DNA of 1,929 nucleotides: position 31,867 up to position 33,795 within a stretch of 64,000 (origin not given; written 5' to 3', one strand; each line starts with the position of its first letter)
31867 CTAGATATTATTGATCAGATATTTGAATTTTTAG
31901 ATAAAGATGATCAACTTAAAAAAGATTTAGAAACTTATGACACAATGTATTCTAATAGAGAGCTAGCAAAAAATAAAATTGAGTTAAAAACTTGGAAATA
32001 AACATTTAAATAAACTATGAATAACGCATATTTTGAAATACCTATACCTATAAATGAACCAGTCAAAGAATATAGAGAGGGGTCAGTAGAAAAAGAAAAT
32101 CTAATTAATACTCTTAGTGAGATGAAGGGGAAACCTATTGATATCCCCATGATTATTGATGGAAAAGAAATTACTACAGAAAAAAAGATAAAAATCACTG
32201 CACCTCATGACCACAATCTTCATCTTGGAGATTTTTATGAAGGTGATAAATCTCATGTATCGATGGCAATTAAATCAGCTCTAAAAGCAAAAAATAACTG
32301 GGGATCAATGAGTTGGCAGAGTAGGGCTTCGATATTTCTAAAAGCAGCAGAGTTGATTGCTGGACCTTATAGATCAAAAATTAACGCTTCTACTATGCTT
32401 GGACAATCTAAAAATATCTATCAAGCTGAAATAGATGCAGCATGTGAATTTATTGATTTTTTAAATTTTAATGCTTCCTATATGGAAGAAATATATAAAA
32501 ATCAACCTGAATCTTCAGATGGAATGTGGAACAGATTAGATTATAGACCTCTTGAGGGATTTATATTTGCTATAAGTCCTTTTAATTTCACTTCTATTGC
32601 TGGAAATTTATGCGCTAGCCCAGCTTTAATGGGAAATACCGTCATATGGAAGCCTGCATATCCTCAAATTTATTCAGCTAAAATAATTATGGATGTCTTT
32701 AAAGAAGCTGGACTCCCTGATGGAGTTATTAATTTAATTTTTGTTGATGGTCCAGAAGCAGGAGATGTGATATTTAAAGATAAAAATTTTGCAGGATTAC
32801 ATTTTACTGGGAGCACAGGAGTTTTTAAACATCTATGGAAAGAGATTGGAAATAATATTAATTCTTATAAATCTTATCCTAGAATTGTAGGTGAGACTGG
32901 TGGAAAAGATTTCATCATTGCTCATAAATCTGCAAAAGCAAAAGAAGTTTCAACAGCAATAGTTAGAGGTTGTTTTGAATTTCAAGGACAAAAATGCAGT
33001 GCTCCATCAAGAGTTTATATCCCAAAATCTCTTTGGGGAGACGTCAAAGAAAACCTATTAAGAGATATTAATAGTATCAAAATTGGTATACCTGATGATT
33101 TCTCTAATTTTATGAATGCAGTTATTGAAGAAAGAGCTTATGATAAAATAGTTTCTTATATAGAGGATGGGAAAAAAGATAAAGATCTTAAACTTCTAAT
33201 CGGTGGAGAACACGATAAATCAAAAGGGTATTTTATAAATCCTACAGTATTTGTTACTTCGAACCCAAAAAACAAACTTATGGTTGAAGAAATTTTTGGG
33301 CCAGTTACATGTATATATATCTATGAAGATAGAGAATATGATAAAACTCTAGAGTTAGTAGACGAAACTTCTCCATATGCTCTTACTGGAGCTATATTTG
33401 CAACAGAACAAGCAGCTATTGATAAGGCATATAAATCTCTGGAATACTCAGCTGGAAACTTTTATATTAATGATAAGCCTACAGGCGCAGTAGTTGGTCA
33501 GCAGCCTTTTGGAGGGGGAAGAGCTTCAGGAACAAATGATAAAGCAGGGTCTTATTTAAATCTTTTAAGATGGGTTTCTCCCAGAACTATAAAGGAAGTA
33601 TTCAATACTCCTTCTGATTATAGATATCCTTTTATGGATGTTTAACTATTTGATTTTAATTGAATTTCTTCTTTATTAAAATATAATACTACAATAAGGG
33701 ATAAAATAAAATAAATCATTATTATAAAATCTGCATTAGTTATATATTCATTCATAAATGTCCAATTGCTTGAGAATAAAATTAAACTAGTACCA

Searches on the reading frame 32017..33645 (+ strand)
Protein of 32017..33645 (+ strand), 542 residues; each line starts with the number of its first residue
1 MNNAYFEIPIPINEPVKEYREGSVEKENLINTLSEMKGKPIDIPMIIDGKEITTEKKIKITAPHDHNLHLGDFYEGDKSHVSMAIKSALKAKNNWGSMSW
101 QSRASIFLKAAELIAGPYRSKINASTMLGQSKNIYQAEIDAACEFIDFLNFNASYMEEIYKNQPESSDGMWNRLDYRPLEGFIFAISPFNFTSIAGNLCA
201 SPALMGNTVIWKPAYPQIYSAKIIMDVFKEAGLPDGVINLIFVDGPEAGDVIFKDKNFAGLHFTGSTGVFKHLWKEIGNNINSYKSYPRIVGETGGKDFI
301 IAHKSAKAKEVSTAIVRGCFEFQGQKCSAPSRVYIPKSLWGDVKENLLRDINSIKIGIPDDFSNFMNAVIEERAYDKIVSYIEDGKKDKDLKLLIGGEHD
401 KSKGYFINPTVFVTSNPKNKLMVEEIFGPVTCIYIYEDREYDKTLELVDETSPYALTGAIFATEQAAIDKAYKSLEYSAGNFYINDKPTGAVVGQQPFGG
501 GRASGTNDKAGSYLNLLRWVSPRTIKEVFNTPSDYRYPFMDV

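Call 42: find_encoding_contigs(protein=window:32017-33645:+, flank=10000, max_places=1)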
Protein window:32017-33645:+ (542 aa): 24 contigs read that carry it; 1 place shown.
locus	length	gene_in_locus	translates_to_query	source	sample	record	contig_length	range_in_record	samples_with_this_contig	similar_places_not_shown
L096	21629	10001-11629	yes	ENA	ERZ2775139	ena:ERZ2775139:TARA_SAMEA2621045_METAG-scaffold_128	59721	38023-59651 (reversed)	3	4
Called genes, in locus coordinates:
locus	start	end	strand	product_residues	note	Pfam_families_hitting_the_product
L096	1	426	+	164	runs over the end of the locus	?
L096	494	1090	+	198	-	PF00081:Sod_Fe_N, PF02777:Sod_Fe_C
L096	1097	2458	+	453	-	PF01408:GFO_IDH_MocA, PF19051:GFO_IDH_MocA_C2, PF22725:GFO_IDH_MocA_C3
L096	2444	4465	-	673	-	PF00270:DEAD (faint), PF04851:ResIII, PF17757:UvrB_inter, PF27431:UvrB_3rd, PF00271:Helicase_C, PF12344:UvrB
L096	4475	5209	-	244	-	PF08501:Shikimate_dh_N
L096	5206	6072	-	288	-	PF04018:VCA0040-like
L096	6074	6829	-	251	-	PF02679:ComA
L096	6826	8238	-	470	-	-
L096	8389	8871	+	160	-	PF13431:TPR_17 (faint), PF07719:TPR_2 (faint), PF21033:RMD1-3 (faint), PF00515:TPR_1 (faint), PF13181:TPR_8 (faint), PF13424:TPR_12 (faint), PF13414:TPR_11 (weak)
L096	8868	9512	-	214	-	PF13715:CarbopepD_reg_2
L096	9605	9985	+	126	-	PF01022:HTH_5 (weak)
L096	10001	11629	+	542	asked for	PF00171:Aldedh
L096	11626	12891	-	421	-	PF04116:FA_hydroxylase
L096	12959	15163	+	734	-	-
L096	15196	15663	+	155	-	PF00355:Rieske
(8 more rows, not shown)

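Call 75: search_protein_families(library=ncbifam, max_evalue=1e-10, proteins=[window:32017-33645:+])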
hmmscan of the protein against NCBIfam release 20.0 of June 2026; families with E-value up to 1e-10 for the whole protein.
window:32017-33645:+ (542 aa): 38 families (the best 25 are shown)
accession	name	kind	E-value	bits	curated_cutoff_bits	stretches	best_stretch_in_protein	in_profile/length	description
TIGR01236.1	D1pyr5carbox1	equivalog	5.3e-235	781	613.6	1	13-540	2-532/533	L-glutamate gamma-semialdehyde dehydrogenase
NF002852.0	PRK03137.1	subfamily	9.6e-110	367.8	648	1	13-529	7-514/514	L-glutamate gamma-semialdehyde dehydrogenase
TIGR01237.1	D1pyr5carbox2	equivalog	2.4e-100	336.8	659.65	1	28-529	20-511/511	L-glutamate gamma-semialdehyde dehydrogenase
NF008869.0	PRK11904.1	equivalog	2.3e-72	244.2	747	1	24-525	535-1024/1042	bifunctional proline dehydrogenase/L-glutamate gamma-semialdehyde dehydrogenase PutA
TIGR01238.1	D1pyr5carbox3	equivalog_domain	3.2e-63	214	485.2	1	42-521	37-497/500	L-glutamate gamma-semialdehyde dehydrogenase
NF042993.1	AlphKGSA_gudD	equivalog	3e-60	204.4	770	1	52-507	15-460/481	alpha-ketoglutaric semialdehyde dehydrogenase GucD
NF008772.0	PRK11809.1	equivalog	2.4e-59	201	1750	1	44-526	649-1113/1318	trifunctional transcriptional regulator/proline dehydrogenase/L-glutamate gamma-semialdehyde dehydrogenase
TIGR02299.1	HpaE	equivalog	3.5e-56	190.8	638.35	1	45-513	3-463/488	5-carboxymethyl-2-hydroxymuconate semialdehyde dehydrogenase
TIGR01804.1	BADH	equivalog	1.2e-53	182.3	668.6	1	53-507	10-452/467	betaine-aldehyde dehydrogenase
NF006916.0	PRK09407.1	equivalog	2.4e-53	181.6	521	1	50-527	28-492/526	succinic semialdehyde dehydrogenase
NF009725.0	PRK13252.1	equivalog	8e-51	173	593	1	47-509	11-462/488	betaine-aldehyde dehydrogenase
NF052305.1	DioxValDhHalo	equivalog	1.6e-50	172.4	750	1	51-507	15-460/483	2,5-dioxovalerate dehydrogenase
NF010000.0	PRK13473.1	subfamily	5.2e-49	167.2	615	1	45-506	5-452/475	aminobutyraldehyde dehydrogenase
NF040648.1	lactal_redase_Meth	equivalog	6.2e-49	167.3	650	1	45-506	1-442/463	lactaldehyde dehydrogenase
NF040792.1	glyc_ald_dh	equivalog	2.4e-48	165.3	760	1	56-505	16-452/488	D-glyceraldehyde dehydrogenase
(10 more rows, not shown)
